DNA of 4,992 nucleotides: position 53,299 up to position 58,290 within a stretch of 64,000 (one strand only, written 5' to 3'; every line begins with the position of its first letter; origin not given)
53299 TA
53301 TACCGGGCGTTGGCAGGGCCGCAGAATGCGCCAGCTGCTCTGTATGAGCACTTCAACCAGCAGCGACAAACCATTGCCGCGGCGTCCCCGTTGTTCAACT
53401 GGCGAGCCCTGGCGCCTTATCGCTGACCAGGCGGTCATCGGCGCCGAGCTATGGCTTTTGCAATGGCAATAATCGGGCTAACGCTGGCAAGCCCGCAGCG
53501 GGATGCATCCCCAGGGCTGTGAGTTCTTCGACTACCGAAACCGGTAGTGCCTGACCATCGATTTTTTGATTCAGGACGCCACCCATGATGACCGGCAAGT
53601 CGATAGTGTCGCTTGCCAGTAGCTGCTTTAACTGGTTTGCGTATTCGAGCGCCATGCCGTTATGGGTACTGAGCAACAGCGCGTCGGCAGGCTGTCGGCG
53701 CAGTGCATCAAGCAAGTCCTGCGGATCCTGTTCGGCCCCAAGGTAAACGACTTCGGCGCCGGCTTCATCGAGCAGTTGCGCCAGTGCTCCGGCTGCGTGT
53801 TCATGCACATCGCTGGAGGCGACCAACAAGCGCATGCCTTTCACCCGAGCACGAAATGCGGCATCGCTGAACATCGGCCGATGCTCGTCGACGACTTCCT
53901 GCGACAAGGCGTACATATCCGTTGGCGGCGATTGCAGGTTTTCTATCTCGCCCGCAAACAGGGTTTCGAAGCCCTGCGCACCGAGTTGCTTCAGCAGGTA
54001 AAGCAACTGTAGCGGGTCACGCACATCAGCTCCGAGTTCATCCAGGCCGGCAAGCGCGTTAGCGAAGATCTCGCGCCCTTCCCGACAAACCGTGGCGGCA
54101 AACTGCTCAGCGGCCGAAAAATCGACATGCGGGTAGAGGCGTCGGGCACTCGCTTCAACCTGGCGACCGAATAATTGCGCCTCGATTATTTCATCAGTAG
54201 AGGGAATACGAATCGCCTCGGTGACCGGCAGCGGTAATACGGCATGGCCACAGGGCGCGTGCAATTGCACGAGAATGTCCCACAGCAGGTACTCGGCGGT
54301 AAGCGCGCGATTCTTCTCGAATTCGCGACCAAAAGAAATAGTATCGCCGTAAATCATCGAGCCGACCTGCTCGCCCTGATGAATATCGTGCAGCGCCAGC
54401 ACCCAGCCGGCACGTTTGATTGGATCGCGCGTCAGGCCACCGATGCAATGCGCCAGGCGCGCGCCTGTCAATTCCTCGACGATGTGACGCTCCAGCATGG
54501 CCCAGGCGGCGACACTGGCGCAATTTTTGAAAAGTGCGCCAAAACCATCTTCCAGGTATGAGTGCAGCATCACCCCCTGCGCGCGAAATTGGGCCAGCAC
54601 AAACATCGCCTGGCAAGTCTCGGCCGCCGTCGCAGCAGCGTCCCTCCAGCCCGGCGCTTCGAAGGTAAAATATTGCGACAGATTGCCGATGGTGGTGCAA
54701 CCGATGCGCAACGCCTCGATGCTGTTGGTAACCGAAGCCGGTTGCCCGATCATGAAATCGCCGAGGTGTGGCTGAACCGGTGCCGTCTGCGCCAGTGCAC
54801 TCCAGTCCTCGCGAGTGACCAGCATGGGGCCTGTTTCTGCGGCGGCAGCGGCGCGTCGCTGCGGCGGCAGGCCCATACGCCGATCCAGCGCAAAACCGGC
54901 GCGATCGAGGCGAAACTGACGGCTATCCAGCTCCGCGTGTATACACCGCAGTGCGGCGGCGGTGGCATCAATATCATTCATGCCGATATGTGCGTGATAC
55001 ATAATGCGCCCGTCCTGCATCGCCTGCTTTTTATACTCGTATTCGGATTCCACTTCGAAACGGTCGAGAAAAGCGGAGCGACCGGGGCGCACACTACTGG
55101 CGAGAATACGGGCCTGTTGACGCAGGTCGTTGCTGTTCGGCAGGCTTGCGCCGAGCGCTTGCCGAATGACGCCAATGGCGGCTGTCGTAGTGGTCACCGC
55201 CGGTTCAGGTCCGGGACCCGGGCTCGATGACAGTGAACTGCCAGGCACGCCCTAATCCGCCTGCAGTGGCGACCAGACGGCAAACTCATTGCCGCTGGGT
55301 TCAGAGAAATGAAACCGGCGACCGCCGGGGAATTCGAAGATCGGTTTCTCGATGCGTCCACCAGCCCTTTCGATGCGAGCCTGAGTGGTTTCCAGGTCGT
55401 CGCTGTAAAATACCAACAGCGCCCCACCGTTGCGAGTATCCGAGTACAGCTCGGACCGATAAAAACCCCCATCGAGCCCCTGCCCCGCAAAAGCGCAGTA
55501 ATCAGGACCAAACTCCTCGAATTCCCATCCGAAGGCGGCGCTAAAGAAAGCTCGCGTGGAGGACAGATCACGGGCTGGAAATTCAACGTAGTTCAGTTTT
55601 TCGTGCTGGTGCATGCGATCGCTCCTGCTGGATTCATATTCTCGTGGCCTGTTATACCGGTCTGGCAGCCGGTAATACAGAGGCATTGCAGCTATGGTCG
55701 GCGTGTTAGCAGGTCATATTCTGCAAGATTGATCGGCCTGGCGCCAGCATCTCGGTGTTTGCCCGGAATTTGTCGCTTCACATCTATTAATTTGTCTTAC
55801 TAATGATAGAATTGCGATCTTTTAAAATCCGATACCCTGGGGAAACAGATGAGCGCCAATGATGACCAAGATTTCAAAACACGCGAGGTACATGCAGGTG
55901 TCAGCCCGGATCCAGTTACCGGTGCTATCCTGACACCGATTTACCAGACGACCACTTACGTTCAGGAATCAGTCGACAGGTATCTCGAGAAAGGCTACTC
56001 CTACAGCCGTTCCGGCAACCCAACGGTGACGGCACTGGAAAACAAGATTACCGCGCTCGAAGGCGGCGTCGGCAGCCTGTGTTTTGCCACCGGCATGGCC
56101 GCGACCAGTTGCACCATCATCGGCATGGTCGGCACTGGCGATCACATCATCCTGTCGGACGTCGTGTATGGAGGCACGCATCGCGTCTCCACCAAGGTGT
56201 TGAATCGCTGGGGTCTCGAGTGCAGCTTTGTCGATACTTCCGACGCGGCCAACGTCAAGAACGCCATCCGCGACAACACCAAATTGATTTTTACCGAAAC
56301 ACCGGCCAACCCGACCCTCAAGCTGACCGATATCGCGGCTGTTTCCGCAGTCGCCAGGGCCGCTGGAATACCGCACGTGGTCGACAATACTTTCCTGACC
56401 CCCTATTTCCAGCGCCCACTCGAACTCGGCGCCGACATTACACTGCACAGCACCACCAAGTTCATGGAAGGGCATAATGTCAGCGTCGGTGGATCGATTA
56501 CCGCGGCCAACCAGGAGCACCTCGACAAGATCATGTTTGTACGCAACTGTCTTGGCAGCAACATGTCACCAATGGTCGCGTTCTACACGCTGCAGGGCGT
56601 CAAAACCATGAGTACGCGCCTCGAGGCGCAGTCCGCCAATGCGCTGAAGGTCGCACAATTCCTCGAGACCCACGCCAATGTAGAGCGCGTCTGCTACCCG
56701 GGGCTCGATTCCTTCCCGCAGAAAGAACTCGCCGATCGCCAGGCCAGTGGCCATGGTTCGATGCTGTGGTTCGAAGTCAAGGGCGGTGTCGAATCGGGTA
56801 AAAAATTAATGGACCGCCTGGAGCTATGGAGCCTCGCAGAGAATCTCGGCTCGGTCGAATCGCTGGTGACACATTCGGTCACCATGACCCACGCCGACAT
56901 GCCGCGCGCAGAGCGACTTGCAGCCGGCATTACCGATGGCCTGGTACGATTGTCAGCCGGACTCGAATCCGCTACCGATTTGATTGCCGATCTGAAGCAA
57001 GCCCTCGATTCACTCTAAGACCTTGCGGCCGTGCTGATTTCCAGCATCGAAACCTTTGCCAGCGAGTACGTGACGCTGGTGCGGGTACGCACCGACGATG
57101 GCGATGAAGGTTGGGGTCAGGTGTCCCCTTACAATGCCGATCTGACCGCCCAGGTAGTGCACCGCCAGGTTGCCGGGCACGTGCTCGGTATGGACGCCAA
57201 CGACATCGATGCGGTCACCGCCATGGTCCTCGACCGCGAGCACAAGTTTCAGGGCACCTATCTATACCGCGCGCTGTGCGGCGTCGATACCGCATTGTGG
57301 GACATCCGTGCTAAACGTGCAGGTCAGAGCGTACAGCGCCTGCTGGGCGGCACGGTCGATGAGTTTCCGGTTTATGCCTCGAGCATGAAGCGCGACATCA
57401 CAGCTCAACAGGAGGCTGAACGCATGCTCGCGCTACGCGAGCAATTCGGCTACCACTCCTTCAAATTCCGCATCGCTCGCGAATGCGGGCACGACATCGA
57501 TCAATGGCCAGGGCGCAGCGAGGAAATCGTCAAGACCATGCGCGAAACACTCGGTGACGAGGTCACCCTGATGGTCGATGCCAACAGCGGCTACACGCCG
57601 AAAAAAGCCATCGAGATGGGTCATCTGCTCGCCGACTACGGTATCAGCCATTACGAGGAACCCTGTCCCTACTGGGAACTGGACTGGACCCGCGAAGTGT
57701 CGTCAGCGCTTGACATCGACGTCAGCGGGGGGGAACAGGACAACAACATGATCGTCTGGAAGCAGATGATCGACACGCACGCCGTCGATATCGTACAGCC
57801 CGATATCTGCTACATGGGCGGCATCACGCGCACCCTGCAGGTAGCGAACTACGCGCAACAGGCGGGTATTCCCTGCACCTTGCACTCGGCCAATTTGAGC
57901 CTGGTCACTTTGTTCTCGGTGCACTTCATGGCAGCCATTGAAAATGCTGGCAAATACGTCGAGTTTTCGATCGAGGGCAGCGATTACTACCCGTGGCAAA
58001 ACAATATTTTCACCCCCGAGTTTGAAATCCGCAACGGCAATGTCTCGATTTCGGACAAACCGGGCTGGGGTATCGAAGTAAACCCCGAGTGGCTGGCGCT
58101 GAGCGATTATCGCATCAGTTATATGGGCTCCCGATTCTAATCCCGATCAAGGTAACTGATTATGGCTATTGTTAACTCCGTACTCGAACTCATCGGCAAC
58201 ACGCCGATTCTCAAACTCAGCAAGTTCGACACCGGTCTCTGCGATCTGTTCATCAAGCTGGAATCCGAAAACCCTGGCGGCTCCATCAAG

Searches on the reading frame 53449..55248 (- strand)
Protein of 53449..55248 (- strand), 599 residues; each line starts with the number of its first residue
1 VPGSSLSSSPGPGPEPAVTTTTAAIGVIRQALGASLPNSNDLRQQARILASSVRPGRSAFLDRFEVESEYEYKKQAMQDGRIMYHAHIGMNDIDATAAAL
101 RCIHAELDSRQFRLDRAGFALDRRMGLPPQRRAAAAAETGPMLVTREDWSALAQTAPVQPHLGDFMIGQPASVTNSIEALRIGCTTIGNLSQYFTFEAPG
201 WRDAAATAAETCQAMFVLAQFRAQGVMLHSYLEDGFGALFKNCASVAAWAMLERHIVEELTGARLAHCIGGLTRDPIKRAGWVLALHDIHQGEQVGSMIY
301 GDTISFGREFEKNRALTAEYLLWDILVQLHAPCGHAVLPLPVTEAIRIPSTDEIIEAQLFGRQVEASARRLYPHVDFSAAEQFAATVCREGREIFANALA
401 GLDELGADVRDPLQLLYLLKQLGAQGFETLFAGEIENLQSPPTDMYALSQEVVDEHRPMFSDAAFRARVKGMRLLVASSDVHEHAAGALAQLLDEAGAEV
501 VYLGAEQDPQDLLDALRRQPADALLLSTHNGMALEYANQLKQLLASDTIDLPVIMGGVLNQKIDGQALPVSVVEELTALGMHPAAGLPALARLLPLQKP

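Call 72: search_protein_families(library=pfam, proteins=[window:53449-55248:-], max_evalue=0.00001)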
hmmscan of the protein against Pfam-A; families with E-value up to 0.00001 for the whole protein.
window:53449-55248:- (599 aa): 1 family
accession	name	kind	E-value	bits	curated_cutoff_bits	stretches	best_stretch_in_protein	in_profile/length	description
PF02310.24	B12-binding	-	3.5e-12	46.6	32.1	1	475-559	6-90/121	B12 binding domain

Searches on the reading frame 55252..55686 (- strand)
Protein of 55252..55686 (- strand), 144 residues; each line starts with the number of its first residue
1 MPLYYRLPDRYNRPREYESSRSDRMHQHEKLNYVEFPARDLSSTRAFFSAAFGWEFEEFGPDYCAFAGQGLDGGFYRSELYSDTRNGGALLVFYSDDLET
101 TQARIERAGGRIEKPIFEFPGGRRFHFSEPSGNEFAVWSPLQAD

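Call 72: search_protein_families(library=pfam, proteins=[window:55252-55686:-], max_evalue=0.00001)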
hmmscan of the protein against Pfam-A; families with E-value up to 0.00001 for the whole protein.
window:55252-55686:- (144 aa): 1 family
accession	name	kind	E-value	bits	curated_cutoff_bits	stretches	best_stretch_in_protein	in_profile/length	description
PF00903.31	Glyoxalase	-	1.4e-10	42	20.6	1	30-136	1-120/121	Glyoxalase/Bleomycin resistance protein/Dioxygenase superfamily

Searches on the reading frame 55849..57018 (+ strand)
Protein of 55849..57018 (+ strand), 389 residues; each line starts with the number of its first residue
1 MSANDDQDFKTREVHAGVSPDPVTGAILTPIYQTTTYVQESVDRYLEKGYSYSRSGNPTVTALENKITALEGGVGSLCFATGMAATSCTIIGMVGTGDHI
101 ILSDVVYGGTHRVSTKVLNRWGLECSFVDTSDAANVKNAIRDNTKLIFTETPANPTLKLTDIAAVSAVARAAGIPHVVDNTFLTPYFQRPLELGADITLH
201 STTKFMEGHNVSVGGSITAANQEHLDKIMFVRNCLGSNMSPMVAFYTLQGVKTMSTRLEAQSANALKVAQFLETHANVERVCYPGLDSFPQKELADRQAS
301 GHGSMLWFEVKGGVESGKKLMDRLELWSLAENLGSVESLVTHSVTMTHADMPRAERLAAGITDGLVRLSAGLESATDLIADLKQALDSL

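Call 72: search_protein_families(library=pfam, proteins=[window:55849-57018:+], max_evalue=0.00001)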
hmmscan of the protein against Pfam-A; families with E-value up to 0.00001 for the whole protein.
window:55849-57018:+ (389 aa): 1 family
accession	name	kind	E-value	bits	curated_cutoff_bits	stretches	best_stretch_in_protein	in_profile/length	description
PF01053.26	Cys_Met_Meta_PP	-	2.6e-140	467.8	27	1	11-386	2-380/381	Cys/Met metabolism PLP-dependent enzyme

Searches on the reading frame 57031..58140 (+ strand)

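Call 72: search_protein_families(library=pfam, proteins=[window:57031-58140:+], max_evalue=0.00001)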
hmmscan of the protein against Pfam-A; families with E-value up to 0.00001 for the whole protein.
window:57031-58140:+ (369 aa): 2 families
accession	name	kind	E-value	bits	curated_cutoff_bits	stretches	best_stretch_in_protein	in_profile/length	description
PF13378.12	MR_MLE_C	-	5.8e-55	186.8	29.4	1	129-353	3-218/219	Enolase C-terminal domain-like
PF02746.21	MR_MLE_N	-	2.6e-15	57.1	22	1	5-106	19-117/117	Mandelate racemase / muconate lactonizing enzyme, N-terminal domain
